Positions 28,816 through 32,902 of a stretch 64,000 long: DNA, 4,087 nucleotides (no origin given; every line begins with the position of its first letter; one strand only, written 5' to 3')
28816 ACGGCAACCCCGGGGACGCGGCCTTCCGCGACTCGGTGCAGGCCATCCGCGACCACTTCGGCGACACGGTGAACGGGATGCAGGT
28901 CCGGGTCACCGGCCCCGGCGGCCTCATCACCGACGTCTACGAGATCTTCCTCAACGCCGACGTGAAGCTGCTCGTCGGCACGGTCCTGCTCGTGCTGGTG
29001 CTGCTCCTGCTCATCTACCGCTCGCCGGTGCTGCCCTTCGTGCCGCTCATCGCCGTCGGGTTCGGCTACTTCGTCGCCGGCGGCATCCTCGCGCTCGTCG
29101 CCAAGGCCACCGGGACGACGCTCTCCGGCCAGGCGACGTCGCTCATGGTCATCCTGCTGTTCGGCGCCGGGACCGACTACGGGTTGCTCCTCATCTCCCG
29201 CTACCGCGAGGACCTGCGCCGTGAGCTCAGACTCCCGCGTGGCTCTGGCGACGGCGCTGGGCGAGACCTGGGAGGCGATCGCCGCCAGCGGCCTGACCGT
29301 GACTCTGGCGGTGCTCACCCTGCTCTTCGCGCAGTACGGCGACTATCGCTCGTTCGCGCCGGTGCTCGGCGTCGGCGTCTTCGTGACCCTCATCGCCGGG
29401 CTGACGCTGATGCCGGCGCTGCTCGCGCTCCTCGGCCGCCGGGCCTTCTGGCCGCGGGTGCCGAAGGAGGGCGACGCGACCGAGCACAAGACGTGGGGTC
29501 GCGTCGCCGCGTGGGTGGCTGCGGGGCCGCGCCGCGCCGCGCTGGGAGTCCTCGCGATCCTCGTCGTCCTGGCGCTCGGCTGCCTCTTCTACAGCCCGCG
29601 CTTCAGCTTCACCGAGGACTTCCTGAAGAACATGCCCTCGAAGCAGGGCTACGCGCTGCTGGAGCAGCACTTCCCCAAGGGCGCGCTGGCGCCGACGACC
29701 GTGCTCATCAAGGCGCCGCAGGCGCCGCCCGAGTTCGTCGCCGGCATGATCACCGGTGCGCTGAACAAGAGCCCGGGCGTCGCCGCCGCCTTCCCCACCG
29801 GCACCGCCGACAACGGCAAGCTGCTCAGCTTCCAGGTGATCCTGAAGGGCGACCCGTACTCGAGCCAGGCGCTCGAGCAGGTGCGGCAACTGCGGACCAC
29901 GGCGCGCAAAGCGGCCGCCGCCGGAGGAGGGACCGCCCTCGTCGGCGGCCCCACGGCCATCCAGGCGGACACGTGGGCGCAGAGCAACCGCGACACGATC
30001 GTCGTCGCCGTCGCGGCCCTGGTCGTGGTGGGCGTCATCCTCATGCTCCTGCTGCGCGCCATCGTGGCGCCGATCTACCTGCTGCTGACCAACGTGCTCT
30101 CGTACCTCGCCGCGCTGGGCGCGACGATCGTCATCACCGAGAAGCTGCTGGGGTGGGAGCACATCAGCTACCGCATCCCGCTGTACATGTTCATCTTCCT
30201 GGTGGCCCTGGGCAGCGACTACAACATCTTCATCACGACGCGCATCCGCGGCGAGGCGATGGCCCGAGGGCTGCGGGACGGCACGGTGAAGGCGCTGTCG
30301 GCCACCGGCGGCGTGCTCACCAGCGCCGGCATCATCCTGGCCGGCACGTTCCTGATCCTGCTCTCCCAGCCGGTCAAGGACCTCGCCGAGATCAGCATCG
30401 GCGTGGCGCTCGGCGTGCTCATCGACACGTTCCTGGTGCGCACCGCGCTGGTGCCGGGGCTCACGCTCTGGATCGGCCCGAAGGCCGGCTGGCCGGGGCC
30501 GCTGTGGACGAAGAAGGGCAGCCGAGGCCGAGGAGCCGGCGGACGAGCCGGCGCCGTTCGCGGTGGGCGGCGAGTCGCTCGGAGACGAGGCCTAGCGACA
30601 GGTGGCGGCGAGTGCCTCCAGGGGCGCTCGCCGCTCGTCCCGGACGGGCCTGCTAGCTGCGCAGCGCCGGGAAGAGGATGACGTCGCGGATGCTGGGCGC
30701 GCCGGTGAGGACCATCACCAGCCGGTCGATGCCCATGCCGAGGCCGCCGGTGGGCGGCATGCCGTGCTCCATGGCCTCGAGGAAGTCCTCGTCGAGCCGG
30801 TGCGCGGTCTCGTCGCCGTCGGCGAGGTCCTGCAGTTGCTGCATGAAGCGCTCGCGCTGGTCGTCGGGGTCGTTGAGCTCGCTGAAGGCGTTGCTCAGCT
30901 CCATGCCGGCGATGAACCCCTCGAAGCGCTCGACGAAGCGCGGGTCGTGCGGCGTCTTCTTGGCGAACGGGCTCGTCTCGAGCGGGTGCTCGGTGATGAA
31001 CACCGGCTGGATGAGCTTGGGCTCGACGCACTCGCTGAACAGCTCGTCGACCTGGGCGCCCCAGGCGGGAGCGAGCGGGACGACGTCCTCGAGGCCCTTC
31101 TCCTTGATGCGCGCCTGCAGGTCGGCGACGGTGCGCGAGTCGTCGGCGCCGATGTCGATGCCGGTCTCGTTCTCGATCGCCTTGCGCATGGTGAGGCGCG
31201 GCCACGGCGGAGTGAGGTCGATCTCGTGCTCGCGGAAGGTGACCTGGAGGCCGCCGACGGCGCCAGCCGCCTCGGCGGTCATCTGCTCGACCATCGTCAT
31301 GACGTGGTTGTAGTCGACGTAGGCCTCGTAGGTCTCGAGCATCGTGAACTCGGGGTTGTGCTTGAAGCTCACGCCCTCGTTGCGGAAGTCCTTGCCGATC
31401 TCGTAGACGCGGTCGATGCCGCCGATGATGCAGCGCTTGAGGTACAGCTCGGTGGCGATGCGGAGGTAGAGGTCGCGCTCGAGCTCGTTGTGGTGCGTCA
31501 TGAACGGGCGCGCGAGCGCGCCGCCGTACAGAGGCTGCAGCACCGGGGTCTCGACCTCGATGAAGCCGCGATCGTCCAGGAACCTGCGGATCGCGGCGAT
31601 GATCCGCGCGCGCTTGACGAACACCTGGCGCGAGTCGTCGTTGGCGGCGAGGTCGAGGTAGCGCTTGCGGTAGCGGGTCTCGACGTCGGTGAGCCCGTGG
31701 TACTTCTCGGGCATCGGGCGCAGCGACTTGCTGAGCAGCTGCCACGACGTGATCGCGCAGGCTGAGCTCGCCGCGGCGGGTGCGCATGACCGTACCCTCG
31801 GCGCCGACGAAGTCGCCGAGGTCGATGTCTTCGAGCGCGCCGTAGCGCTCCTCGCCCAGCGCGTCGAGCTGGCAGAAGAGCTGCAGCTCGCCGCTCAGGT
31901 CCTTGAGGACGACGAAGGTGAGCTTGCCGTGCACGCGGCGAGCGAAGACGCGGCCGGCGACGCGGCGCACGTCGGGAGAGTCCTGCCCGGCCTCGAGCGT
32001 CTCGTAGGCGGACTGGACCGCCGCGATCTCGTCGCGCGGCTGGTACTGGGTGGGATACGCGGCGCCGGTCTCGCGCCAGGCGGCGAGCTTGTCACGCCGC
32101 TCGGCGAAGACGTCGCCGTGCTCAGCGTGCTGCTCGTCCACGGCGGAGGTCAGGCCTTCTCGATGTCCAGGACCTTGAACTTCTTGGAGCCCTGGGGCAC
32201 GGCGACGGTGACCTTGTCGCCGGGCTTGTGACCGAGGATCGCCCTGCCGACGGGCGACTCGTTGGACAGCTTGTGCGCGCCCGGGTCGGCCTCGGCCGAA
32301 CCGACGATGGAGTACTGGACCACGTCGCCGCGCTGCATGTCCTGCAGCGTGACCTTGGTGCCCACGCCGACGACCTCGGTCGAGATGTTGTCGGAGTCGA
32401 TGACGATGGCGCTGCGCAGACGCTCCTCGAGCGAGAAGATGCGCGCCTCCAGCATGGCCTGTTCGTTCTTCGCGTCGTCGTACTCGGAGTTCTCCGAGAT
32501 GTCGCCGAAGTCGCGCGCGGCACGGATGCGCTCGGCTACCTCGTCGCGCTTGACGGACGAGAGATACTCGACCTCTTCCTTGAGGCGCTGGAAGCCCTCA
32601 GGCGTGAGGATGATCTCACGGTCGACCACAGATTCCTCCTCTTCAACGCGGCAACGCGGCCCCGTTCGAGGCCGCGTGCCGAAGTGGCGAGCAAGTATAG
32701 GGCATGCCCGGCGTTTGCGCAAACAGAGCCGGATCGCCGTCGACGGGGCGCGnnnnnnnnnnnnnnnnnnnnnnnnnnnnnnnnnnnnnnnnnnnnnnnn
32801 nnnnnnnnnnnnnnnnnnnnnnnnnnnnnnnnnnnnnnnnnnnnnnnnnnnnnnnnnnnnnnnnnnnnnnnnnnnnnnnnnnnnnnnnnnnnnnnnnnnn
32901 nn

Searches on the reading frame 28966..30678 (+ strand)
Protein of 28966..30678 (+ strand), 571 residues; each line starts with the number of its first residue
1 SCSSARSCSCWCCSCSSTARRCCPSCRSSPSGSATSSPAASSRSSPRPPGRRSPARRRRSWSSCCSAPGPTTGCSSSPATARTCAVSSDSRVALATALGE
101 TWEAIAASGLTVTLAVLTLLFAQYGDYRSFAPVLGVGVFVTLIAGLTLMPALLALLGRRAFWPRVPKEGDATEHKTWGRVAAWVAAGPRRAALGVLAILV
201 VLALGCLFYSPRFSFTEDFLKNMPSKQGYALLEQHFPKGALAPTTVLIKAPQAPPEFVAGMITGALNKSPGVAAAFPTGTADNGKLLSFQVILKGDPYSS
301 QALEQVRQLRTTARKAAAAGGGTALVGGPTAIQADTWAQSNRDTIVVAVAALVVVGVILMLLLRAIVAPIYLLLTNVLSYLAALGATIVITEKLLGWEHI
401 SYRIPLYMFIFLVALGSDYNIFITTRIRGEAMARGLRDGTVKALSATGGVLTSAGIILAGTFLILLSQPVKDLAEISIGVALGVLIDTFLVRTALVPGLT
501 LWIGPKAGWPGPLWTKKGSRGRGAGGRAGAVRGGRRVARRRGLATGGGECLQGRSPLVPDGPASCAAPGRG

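Call 36: search_protein_families(library=pfam, proteins=[window:28966-30678:+], max_evalue=0.001)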
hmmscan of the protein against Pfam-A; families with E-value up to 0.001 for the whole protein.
window:28966-30678:+ (571 aa): 1 family
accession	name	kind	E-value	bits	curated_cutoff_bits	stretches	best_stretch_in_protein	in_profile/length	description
PF03176.21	MMPL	-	1.5e-64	218.5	20.5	2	279-512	80-310/333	MMPL family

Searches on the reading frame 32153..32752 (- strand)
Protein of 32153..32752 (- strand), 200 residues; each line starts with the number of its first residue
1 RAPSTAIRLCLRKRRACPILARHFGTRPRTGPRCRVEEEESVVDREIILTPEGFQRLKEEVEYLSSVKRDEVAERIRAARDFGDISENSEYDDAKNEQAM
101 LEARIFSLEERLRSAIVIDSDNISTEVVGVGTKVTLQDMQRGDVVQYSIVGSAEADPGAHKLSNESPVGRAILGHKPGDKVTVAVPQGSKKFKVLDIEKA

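Call 36: search_protein_families(library=pfam, proteins=[window:32153-32752:-], max_evalue=0.001)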
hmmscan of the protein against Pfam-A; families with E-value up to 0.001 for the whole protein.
window:32153-32752:- (200 aa): 2 families
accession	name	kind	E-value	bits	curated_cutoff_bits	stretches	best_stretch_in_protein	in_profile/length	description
PF03449.20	GreA_GreB_N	-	3.3e-28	98.1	24.5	1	47-117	1-71/71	Transcription elongation factor, N-terminal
PF01272.25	GreA_GreB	-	8.6e-26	90.2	26.9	1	125-198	3-76/77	Transcription elongation factor, GreA/GreB, C-term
